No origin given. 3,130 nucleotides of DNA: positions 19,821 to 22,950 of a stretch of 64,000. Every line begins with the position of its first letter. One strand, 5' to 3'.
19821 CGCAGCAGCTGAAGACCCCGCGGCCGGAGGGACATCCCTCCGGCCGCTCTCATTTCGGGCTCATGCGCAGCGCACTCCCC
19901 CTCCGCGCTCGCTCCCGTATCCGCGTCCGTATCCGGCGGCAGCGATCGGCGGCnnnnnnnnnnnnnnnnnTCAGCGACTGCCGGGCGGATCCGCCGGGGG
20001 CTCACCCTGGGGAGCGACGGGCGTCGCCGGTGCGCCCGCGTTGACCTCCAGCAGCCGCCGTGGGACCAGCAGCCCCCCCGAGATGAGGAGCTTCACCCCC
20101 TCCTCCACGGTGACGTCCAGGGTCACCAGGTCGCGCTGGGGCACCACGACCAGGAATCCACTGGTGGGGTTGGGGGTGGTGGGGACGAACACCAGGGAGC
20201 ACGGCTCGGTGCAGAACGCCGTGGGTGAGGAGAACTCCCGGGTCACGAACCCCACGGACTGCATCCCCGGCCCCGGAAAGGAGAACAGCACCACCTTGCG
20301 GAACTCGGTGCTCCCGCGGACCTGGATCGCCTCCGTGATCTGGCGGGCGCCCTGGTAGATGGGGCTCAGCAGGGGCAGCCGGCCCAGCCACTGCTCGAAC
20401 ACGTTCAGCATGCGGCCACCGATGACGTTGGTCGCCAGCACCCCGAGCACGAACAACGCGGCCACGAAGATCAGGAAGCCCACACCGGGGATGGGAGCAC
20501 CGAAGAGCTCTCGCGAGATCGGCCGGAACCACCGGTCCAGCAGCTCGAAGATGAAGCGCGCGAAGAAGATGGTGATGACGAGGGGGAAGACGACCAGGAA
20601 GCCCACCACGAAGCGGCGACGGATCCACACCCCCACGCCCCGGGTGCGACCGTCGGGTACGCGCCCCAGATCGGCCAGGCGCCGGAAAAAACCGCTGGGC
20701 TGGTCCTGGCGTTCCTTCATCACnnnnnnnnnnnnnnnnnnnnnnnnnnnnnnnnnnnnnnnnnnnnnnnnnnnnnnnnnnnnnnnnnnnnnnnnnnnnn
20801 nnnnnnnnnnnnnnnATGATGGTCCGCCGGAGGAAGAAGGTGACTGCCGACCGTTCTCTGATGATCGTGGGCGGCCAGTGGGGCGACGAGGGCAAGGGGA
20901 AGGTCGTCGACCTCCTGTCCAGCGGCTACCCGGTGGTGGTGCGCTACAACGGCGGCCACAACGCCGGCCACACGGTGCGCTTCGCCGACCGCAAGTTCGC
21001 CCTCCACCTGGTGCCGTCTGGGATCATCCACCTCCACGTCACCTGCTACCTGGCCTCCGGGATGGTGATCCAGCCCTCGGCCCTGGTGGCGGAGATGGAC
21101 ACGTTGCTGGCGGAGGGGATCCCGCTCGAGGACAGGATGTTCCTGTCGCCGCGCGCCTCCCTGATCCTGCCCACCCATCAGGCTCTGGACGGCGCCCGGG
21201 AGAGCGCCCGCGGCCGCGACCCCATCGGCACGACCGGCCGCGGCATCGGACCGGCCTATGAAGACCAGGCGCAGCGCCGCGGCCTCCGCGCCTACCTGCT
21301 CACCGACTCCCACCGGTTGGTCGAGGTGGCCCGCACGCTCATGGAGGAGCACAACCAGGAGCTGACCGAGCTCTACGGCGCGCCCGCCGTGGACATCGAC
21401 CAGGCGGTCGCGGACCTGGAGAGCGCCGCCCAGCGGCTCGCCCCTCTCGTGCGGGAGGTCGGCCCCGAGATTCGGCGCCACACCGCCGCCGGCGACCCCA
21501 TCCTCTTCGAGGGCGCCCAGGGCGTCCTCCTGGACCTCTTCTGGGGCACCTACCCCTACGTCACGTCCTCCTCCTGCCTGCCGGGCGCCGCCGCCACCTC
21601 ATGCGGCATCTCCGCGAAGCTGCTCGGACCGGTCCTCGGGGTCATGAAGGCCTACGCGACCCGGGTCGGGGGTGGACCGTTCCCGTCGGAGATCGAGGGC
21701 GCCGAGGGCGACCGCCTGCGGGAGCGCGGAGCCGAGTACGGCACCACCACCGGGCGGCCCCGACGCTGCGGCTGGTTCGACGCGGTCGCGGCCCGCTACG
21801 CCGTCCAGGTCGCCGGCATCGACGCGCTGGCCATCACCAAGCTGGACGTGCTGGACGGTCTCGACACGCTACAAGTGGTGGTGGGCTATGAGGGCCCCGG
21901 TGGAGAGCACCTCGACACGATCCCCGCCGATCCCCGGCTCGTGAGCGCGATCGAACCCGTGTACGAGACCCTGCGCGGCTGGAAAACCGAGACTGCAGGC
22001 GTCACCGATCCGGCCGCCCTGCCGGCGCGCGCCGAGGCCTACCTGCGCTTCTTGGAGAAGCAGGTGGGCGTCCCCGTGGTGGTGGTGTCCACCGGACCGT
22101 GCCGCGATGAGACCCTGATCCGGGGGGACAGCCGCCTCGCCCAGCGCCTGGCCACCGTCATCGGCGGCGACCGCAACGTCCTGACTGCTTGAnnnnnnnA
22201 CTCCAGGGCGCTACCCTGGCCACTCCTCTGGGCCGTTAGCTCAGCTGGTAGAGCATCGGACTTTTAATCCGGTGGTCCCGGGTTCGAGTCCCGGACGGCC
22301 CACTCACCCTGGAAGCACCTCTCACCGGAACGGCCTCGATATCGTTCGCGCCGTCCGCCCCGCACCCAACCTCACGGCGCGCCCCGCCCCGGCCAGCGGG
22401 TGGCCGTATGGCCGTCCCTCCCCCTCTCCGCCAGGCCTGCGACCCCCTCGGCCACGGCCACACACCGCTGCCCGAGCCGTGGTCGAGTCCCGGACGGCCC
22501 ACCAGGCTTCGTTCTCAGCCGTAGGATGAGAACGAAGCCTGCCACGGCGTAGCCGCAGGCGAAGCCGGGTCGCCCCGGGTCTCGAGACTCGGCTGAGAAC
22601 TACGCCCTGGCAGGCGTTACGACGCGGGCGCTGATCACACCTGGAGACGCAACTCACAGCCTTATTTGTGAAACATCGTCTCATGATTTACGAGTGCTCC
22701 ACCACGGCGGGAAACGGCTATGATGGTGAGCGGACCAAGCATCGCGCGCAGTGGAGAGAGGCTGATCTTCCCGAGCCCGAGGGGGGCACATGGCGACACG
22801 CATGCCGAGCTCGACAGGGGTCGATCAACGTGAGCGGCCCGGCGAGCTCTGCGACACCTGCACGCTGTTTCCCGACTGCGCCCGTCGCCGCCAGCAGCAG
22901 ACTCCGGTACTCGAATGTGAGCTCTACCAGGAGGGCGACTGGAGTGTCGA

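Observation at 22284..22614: The tRNA-Lys 3' half is duplicated 200 nt downstream, with an encoded CCA that the gene itself lacks, followed by nested hairpins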

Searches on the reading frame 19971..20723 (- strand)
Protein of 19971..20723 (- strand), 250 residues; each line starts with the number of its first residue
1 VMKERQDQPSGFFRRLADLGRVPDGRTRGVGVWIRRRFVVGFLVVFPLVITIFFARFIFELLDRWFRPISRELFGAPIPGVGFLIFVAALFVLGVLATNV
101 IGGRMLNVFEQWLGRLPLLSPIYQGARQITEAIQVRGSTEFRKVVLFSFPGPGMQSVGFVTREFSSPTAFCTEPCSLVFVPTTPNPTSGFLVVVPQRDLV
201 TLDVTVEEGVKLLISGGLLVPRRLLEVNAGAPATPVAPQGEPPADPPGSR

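Call 13: search_protein_families(library=pfam, proteins=[window:19971-20723:-])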
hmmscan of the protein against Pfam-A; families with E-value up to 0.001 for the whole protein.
window:19971-20723:- (250 aa): 1 family
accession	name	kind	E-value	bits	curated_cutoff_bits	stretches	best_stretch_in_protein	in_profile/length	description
PF04367.18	DUF502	-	8.6e-27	93.6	23.8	1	84-188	1-107/107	Protein of unknown function (DUF502)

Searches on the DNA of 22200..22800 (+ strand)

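Call 41: search_rna_families(source=window, start=22200, end=22800, threshold=evalue, max_evalue=10)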
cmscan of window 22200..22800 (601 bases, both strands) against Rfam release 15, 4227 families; matches with E-value up to 10: 7.
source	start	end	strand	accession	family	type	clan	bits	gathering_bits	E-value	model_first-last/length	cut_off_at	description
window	22230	22302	+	RF00005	tRNA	Gene; tRNA;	CL00001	75.1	29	1.2e-16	1-71/71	no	tRNA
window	22230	22303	-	RF04354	Plastid-ycf2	Cis-reg;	-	29.4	65.7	0.00049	1-75/75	no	Plastid-ycf2 5UTR RNA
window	22594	22639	-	RF03568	mir-3204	Gene; miRNA;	-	17.6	90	1.2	1-75/75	no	mir-3204 microRNA precursor family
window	22258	22301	+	RF01684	mascRNA-menRNA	Gene;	-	16.8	42.5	1.4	1-56/56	no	MALAT1-associated small cytoplasmic RNA/MEN beta RNA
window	22531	22562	+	RF01356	CRISPR-DR28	Gene; CRISPR;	-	16.4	35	5.2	1-24/24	no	CRISPR RNA direct repeat element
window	22264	22302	-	RF04351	Plastid-psbl-rps4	Cis-reg;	-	15.7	68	2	1-53/53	no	Plastid-psbl-rps4 3UTR RNA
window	22627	22653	-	RF01325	CRISPR-DR12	Gene; CRISPR;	-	15.7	37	2.9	1-30/30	no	CRISPR RNA direct repeat element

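Call 88: build_rna_model(alignment_id=A2, structure=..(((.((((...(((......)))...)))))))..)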
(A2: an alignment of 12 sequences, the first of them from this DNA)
Model R1 built from alignment A2 (12 sequences, 37 columns); structure: as given.
model positions 36; base pairs 10; branch points 0; effective number of sequences 12; information 1.207 bits per position. Calibrated on 0.2 Mb of random sequence (short: E-values are rough).
structure used (alignment columns):
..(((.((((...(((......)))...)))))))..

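Call 89: search_with_rna_model(model_id=R1, source=window, filters=off, max_evalue=10)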
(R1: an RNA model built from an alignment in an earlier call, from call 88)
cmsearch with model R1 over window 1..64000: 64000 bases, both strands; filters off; matches with E-value up to 10: 53.
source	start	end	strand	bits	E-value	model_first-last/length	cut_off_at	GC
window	22539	22572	+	46.3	2.8e-10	1-36/36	no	0.76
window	2091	2137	+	22.7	0.00081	1-36/36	no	0.7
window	13574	13594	-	20.7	0.0029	8-30/36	no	0.71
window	23837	23874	+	14.6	0.14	1-36/36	no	0.82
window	40668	40698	+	13.9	0.22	1-36/36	no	0.81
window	4907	4927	-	12.8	0.44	1-36/36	no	0.76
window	22006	22040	-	12.2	0.63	1-36/36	no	0.86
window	31682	31707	-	12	0.73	1-36/36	no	0.77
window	34886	34927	-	11.9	0.75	1-36/36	no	0.76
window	57846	57871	-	11.5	0.98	1-36/36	no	0.65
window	58689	58725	+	11.1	1.2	1-36/36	no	0.73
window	16321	16358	-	10.9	1.5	7-31/36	no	0.71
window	46006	46050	-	10.7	1.6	1-36/36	no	0.67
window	5609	5655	-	10.6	1.7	1-36/36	no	0.79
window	44564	44588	-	10.6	1.7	1-36/36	no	0.64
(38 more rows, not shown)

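Call 90: search_with_rna_model(model_id=R1, sources=[L002, L124, L129, L130, L134, L135, L141, L142, L144, L145, L149, L151, L152, L153, L154, L158, L162], max_evalue=1)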
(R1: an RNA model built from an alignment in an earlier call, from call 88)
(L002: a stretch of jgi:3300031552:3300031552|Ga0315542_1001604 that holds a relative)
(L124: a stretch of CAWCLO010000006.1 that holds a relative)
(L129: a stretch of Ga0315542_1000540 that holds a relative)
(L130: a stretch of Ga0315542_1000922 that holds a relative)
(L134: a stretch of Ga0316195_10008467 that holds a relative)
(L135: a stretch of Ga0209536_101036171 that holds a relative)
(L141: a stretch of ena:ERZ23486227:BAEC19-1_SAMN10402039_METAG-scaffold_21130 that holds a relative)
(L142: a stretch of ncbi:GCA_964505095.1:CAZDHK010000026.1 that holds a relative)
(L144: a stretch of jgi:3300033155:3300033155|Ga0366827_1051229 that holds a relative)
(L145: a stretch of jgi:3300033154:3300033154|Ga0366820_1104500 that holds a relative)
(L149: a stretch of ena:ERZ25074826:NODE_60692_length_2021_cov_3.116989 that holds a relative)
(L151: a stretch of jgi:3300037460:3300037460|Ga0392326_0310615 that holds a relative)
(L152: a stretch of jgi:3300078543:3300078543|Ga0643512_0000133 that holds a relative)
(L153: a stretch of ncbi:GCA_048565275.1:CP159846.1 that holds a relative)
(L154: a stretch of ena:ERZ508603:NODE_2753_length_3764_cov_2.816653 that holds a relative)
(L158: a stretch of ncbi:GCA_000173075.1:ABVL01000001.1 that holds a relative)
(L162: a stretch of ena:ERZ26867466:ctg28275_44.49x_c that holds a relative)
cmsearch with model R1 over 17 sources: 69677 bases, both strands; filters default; matches with E-value up to 1: 34.
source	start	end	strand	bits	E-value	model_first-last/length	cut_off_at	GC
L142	2933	2968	+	53.9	2.6e-12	1-36/36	no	0.69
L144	925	960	+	53.9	2.6e-12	1-36/36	no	0.69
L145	747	782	+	53.9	2.6e-12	1-36/36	no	0.69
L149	272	307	+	53.9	2.6e-12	1-36/36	no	0.69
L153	1317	1353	+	51.3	1.3e-11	1-36/36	no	0.73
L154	1317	1353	+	51.3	1.3e-11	1-36/36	no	0.73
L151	149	182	+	50.3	2.5e-11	1-36/36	no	0.68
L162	1074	1108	+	49.2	5.1e-11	1-36/36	no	0.74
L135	625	660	-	48.6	7.3e-11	1-36/36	no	0.75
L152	1269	1305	+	48.1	1e-10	1-36/36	no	0.62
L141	2933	2968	+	47.8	1.2e-10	1-36/36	no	0.72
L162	1149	1182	+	47.2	1.7e-10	1-36/36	no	0.65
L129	498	531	+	46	3.8e-10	1-36/36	no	0.76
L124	74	110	+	41.4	7e-09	1-36/36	no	0.59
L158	1134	1165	+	40.3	1.4e-08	1-36/36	no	0.66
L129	607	640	+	39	3.2e-08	1-36/36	no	0.79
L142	1259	1294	+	31.7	3.2e-06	1-36/36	no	0.53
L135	695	740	+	24.1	0.00038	1-36/36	no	0.61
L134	3500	3545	+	24.1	0.00039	1-36/36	no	0.54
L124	7430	7475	-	24.1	0.00039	1-36/36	no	0.57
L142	2852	2897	-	24.1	0.00039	1-36/36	no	0.57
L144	844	889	-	24.1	0.00039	1-36/36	no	0.57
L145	666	711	-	24.1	0.00039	1-36/36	no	0.57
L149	191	236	-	24.1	0.00039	1-36/36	no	0.57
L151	68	113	-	24.1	0.00039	1-36/36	no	0.57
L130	4837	4883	-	22.7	0.00089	1-36/36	no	0.7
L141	2854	2899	-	22.7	0.00093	1-36/36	no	0.61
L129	418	463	-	20.1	0.0046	1-36/36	no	0.59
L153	1343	1398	-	18.5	0.013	1-36/36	no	0.52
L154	1343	1398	-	18.5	0.013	1-36/36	no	0.52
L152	1295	1343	-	17.8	0.02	1-36/36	no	0.63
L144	38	59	+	16.2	0.056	1-36/36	no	0.73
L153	624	642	-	14.4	0.17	1-36/36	no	0.74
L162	1098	1150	-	12.2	0.66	1-36/36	no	0.62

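Call 111: search_with_rna_model(model_id=R1, sources=[L163, L165, L157, L160], max_evalue=1)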
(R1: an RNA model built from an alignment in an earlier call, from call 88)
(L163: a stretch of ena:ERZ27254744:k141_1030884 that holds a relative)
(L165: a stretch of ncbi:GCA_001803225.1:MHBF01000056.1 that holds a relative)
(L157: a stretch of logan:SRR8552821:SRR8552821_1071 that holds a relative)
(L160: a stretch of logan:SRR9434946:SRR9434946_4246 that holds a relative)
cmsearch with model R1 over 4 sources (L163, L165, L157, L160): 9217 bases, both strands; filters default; matches with E-value up to 1: 10.
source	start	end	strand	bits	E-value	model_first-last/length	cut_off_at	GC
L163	851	884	+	46.3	4.2e-11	1-36/36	no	0.62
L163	971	1004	+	46.3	4.2e-11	1-36/36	no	0.62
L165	971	1004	+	46.3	4.2e-11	1-36/36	no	0.62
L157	1134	1165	+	40.3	1.8e-09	1-36/36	no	0.66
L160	497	528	+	40.3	1.8e-09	1-36/36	no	0.66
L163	1085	1118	+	39.8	2.6e-09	1-36/36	no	0.56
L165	1085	1118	+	39.8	2.6e-09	1-36/36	no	0.56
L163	874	934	-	16.1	0.0075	1-36/36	no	0.61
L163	994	1048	-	14.6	0.02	1-36/36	no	0.62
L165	994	1048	-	14.6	0.02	1-36/36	no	0.62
